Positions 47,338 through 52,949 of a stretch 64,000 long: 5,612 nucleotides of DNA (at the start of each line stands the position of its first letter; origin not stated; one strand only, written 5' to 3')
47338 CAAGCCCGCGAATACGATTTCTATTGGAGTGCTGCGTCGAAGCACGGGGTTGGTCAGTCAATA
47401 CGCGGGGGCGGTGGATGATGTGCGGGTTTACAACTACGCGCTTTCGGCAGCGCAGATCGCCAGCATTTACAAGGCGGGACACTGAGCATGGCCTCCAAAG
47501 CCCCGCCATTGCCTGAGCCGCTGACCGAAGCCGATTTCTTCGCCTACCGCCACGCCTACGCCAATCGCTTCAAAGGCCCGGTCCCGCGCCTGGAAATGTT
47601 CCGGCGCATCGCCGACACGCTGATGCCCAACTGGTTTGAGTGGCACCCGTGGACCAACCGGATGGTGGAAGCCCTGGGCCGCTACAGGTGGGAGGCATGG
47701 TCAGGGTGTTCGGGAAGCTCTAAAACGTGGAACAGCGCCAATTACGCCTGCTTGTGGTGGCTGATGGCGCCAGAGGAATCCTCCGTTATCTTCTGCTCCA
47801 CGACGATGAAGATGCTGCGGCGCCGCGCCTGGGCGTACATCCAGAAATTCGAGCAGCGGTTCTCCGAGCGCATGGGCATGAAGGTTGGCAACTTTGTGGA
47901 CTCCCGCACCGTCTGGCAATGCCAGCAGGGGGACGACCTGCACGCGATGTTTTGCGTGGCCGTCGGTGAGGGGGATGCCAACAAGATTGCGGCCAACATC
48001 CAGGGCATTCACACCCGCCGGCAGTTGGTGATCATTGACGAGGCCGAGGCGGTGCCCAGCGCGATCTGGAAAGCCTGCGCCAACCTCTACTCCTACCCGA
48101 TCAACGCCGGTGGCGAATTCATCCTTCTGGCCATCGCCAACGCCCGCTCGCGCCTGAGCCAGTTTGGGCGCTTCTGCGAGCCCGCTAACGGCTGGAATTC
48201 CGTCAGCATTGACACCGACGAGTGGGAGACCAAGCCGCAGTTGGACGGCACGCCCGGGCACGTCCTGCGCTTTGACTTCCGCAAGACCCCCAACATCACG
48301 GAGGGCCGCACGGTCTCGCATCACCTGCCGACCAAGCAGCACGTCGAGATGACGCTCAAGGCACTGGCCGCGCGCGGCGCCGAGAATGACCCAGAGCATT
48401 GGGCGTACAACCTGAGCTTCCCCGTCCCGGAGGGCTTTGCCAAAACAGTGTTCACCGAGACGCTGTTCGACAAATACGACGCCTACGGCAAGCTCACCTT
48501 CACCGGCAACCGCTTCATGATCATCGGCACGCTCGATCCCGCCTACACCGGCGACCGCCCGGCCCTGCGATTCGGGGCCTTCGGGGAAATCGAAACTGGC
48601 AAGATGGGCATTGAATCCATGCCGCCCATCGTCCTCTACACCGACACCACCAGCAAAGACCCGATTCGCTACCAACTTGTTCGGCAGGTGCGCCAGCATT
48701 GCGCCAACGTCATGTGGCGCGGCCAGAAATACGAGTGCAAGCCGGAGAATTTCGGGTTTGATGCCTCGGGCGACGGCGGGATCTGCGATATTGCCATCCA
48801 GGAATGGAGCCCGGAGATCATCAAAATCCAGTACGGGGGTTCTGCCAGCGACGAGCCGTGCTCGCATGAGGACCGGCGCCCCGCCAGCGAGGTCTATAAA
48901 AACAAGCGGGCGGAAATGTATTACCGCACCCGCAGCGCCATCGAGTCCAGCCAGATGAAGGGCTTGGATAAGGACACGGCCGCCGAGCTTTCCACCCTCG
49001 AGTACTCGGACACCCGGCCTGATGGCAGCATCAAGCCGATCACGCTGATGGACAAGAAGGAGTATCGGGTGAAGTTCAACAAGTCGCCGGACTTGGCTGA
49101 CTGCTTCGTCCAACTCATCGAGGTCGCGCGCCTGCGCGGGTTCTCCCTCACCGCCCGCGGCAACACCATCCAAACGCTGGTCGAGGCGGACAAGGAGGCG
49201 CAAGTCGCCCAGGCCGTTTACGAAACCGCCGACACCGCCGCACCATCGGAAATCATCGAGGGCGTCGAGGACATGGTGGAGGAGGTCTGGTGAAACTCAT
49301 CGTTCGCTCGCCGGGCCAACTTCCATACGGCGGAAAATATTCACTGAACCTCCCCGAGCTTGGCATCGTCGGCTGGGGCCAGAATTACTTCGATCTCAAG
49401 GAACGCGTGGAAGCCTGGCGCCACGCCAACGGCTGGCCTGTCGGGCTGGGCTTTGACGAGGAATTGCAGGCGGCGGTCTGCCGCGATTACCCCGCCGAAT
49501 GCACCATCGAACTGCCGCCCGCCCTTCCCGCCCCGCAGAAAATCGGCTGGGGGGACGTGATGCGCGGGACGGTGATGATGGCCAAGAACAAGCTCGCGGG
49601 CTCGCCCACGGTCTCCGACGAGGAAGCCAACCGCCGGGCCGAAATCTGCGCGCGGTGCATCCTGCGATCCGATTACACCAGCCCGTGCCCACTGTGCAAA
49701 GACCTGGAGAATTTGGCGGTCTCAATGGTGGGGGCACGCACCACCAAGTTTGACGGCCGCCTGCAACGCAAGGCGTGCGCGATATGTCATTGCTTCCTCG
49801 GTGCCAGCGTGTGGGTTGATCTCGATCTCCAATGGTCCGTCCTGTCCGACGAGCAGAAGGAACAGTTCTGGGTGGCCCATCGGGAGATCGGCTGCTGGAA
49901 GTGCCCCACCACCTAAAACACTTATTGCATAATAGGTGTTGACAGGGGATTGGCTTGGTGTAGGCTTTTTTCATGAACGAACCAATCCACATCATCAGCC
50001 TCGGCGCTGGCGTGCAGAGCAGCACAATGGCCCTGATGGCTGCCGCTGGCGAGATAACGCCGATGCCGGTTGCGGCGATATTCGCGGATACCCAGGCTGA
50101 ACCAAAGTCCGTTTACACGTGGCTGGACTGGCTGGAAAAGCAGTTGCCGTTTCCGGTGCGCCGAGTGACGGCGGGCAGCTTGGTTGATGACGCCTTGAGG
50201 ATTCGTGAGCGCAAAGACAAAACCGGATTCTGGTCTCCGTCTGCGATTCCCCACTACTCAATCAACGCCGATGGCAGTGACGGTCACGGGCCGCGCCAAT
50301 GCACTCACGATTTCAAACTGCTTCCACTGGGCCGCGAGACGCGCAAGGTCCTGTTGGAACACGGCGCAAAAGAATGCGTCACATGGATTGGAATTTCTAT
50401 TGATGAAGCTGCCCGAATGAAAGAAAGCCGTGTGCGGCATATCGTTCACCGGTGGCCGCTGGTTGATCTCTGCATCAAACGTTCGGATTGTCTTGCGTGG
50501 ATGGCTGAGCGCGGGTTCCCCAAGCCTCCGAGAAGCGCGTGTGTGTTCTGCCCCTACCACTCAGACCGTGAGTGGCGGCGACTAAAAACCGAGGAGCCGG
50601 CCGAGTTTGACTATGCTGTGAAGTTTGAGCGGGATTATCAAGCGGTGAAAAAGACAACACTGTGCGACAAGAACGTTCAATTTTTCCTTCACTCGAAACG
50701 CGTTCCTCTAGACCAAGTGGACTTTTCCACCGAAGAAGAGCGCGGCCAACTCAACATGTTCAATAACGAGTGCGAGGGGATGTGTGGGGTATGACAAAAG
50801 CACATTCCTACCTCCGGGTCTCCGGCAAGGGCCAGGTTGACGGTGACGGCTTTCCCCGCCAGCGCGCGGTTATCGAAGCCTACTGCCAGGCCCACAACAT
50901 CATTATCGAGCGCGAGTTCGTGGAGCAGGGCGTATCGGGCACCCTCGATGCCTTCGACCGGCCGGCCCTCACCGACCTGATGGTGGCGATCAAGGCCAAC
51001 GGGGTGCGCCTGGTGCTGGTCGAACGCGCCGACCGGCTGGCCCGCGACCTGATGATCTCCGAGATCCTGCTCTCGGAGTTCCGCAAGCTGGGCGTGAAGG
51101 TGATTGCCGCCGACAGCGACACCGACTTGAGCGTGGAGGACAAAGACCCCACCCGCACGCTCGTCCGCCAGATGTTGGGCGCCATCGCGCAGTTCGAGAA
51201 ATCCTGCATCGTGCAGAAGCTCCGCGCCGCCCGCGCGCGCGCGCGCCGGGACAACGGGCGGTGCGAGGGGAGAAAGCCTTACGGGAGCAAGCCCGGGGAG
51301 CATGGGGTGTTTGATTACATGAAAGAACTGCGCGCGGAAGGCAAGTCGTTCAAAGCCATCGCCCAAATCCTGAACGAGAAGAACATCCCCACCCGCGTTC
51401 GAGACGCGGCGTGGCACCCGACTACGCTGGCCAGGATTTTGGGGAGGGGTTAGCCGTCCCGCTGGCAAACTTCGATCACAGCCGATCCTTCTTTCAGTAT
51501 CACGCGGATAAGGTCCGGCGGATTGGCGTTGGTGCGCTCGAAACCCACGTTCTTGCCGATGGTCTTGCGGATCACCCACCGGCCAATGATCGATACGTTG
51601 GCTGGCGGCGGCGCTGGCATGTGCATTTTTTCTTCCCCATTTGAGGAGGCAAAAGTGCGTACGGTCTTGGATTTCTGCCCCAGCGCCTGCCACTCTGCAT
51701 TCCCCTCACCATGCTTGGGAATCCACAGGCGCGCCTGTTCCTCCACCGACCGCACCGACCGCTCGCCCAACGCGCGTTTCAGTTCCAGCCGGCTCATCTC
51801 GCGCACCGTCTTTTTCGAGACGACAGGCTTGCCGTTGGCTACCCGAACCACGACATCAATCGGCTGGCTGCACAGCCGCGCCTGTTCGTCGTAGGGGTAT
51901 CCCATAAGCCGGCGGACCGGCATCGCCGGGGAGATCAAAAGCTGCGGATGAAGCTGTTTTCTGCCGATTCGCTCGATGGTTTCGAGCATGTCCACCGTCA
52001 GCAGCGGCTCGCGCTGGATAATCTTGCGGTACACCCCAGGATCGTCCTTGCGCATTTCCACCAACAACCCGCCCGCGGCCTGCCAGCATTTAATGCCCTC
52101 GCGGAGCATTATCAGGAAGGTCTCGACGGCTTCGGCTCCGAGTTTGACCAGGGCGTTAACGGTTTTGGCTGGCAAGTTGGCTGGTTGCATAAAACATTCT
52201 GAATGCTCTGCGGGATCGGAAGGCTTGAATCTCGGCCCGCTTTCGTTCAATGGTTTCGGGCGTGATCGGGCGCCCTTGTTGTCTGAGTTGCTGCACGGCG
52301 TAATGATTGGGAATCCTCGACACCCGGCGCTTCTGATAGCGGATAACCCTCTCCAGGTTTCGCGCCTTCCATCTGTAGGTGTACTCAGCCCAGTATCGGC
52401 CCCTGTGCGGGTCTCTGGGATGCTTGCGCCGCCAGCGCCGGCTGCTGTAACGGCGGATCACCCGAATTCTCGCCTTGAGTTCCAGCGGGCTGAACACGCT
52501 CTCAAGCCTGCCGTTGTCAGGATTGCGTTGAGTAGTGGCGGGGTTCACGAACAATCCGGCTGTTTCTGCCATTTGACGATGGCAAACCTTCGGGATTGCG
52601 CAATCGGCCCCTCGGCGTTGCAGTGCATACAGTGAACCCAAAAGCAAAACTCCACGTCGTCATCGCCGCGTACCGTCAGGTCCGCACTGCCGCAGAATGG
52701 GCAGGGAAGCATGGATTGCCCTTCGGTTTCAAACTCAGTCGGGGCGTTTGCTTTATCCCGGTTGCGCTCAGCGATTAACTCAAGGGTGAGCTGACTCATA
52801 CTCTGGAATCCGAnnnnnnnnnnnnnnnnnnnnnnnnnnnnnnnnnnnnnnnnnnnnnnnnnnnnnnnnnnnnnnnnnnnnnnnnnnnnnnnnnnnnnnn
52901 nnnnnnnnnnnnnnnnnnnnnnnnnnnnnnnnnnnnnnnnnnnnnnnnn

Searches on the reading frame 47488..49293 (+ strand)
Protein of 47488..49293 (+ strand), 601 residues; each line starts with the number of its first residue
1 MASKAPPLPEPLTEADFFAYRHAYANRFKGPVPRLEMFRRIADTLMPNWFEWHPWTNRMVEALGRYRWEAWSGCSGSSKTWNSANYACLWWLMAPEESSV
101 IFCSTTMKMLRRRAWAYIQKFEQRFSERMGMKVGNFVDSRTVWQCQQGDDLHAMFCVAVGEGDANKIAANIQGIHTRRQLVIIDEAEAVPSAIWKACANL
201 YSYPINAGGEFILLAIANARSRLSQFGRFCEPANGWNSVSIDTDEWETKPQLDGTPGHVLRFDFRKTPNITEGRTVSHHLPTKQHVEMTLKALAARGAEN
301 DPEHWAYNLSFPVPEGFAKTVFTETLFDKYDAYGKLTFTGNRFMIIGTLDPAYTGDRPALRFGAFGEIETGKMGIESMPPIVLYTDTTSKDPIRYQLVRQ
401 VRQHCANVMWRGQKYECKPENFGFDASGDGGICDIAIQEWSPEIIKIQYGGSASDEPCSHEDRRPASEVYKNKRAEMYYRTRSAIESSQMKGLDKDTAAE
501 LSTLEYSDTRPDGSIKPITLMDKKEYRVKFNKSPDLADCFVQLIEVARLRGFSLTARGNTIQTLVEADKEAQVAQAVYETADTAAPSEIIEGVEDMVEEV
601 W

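Call 17: search_protein_families(library=pfam, proteins=[window:47488-49293:+], max_evalue=0.001)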
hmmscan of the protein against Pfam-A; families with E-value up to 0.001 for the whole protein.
window:47488-49293:+ (601 aa): 0 families

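Call 18: search_protein_families(library=phrogs, proteins=[window:47488-49293:+], max_evalue=0.001)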
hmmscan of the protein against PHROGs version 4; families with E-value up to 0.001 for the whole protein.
window:47488-49293:+ (601 aa): 1 family
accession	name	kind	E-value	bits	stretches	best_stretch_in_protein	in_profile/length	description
phrog_2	-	head and packaging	2.9e-16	60.4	1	50-542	262-589/807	terminase large subunit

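Call 19: find_related_loci(query=window:47488-49293:+, collection=viral_contigs, flank=10000)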
Query window:47488-49293:+ (601 aa) in viral_contigs; peptide patterns used: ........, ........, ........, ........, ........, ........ (x = any residue, [..] = any of these).
3 stretches matched a pattern, but none encodes a relative of the query by tblastn (E <= 1e-3).

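Call 22: find_related_loci(query=window:47488-49293:+, collection=metagenome_contigs, flank=10000)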
Query window:47488-49293:+ (601 aa) in metagenome_contigs; peptide patterns used: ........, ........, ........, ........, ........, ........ (x = any residue, [..] = any of these).
30 stretches matched a pattern; 2 encode a relative of the query (tblastn E <= 1e-3); 2 distinct loci.
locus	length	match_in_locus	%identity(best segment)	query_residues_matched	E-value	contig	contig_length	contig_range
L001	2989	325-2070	48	1-583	0e+0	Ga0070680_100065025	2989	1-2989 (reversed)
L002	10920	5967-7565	34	6-560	5e-98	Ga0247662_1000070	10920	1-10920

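Call 23: find_related_loci(query=window:47488-49293:+, collection=genome_contigs, flank=10000)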
Query window:47488-49293:+ (601 aa) in genome_contigs; peptide patterns used: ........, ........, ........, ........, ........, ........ (x = any residue, [..] = any of these).
28 stretches matched a pattern, but none encodes a relative of the query by tblastn (E <= 1e-3).

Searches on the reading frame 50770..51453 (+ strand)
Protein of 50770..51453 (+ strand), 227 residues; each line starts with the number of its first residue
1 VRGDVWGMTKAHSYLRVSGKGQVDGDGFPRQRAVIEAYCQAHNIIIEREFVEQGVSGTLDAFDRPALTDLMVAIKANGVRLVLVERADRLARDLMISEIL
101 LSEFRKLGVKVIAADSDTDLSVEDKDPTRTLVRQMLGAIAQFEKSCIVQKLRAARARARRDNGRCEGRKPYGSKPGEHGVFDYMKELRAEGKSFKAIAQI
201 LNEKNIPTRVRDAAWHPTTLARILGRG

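Call 37: search_protein_families(library=pfam, proteins=[window:50770-51453:+], max_evalue=0.01)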
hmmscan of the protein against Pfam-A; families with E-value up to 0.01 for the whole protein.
window:50770-51453:+ (227 aa): 2 families
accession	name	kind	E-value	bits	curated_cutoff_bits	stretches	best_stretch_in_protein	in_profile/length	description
PF00239.26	Resolvase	-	5.3e-27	95.1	23.3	1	13-162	3-143/145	Resolvase, N terminal domain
PF07508.19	Recombinase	-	6e-06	26.9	21.1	1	183-224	9-49/102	Recombinase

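Call 39: search_solved_structures(query=window:50770-51453:+, show_alignments=2)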
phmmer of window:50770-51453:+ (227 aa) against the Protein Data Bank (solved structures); distinct sequences matched with E-value up to 0.001: 4.
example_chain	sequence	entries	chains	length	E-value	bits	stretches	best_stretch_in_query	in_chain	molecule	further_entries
4m6f_A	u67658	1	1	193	2.4e-06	30.5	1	50-176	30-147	DNA-invertase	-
3uj3_X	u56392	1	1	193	3e-06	30.1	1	51-175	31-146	DNA-invertase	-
3guv_A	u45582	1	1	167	5.3e-06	29.3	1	10-167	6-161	Site-specific recombinase, resolvase family protein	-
2gm4_A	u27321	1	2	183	0.00019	24.2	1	57-169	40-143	Transposon gamma-delta resolvase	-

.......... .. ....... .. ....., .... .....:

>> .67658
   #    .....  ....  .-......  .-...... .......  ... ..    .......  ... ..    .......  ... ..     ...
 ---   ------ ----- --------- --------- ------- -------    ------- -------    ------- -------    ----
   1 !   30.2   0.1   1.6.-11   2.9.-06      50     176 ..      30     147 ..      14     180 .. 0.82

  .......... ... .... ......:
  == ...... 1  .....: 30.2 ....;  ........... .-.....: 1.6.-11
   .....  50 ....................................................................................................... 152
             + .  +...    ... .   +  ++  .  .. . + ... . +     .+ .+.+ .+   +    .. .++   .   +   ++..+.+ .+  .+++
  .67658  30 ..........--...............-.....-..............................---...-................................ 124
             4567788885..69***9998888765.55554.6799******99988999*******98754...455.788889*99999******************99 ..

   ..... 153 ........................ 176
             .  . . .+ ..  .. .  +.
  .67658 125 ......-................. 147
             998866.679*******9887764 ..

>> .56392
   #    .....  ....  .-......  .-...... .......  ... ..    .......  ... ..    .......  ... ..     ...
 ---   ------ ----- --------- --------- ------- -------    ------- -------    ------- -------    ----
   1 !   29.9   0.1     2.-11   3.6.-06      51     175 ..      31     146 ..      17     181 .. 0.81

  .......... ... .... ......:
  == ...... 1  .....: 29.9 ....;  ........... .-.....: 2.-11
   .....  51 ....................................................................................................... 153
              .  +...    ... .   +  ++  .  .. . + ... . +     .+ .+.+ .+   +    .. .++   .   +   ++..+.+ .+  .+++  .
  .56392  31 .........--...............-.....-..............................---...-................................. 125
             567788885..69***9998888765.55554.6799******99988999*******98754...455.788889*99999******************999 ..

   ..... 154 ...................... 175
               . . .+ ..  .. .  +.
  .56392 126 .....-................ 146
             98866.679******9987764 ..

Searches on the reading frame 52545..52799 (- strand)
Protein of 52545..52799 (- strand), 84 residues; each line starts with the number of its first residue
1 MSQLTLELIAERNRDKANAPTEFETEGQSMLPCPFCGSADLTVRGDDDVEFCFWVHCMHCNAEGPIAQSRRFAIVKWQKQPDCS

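Call 11: search_protein_families(library=pfam, proteins=[window:52545-52799:-], max_evalue=1)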
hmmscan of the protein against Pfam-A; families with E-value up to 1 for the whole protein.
window:52545-52799:- (84 aa): 4 families
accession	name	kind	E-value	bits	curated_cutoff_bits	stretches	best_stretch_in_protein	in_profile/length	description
PF14354.12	Lar_restr_allev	-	3.5e-09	37.2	28.6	1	30-78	3-55/58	Restriction alleviation protein Lar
PF23451.1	Zn_ribbon_PaaD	-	0.0049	16.9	27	1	19-41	3-25/53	PaaD zinc beta ribbon domain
PF24859.1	FdhE_central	-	0.024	15.2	27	1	33-63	2-34/39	FdhE, central domain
PF01155.25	HypA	-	0.15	12.5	28.9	0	21-48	78-104/112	Hydrogenase/urease nickel incorporation, metallochaperone, hypA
